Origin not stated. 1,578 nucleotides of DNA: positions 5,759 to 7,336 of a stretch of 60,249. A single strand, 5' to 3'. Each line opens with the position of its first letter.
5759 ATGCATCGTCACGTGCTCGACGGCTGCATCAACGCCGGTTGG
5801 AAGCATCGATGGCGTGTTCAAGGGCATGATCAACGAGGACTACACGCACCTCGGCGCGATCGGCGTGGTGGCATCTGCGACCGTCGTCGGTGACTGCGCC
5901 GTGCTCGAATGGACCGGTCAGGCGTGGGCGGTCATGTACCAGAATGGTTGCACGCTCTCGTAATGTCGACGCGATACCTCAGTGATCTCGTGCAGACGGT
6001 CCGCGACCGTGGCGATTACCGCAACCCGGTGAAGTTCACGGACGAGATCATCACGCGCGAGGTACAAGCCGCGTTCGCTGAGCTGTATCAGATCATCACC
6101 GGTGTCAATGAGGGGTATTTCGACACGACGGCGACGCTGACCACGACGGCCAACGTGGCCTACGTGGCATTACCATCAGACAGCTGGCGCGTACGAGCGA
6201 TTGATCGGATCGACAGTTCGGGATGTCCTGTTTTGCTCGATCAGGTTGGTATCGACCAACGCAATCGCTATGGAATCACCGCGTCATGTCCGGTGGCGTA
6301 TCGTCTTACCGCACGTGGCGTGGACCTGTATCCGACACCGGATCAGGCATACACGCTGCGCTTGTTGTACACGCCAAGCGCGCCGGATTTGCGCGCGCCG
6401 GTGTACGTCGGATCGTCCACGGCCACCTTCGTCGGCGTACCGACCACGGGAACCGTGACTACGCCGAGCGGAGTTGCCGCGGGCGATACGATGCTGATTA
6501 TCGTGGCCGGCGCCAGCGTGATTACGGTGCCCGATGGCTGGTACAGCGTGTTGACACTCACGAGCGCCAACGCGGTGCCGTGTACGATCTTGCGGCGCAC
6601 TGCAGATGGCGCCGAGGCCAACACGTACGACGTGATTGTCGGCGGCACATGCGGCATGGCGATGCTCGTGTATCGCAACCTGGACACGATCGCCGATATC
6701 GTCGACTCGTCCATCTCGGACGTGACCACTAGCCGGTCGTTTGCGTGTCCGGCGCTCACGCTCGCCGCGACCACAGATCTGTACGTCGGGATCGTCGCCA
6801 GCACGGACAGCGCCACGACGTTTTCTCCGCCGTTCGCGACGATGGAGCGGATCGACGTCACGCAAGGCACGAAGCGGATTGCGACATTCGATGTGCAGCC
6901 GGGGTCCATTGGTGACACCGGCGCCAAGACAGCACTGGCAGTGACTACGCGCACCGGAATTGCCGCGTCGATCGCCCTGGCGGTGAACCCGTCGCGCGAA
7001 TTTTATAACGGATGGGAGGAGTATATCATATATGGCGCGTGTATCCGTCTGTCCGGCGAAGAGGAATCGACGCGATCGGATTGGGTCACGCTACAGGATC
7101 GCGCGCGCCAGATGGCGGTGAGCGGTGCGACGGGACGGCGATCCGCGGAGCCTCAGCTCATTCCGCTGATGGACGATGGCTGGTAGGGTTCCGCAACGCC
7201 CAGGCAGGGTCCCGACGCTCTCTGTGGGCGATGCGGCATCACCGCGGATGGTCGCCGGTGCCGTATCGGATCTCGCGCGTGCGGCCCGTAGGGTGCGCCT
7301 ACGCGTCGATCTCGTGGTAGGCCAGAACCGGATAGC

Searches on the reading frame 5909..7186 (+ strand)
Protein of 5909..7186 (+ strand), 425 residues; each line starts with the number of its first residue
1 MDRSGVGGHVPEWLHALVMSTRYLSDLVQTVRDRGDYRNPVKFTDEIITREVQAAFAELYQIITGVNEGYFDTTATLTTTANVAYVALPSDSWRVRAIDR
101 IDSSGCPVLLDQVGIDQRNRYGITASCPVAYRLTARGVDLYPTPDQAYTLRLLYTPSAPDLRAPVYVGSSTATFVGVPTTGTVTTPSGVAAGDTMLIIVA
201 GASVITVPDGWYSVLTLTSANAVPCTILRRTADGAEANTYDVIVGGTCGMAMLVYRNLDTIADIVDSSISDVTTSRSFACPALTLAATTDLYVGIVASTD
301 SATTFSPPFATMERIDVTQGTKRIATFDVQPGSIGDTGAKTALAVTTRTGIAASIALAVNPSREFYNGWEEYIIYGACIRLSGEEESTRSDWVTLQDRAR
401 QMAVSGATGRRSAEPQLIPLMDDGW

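Call 12: search_protein_families(library=pfam, proteins=[window:5909-7186:+], max_evalue=0.001)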
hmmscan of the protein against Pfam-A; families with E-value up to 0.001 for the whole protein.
window:5909-7186:+ (425 aa): 1 family
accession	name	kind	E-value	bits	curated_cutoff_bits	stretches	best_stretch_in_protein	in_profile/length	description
PF24175.2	SU10_adaptor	-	2.4e-11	44.9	27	1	24-164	3-131/194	SU10 adaptor protein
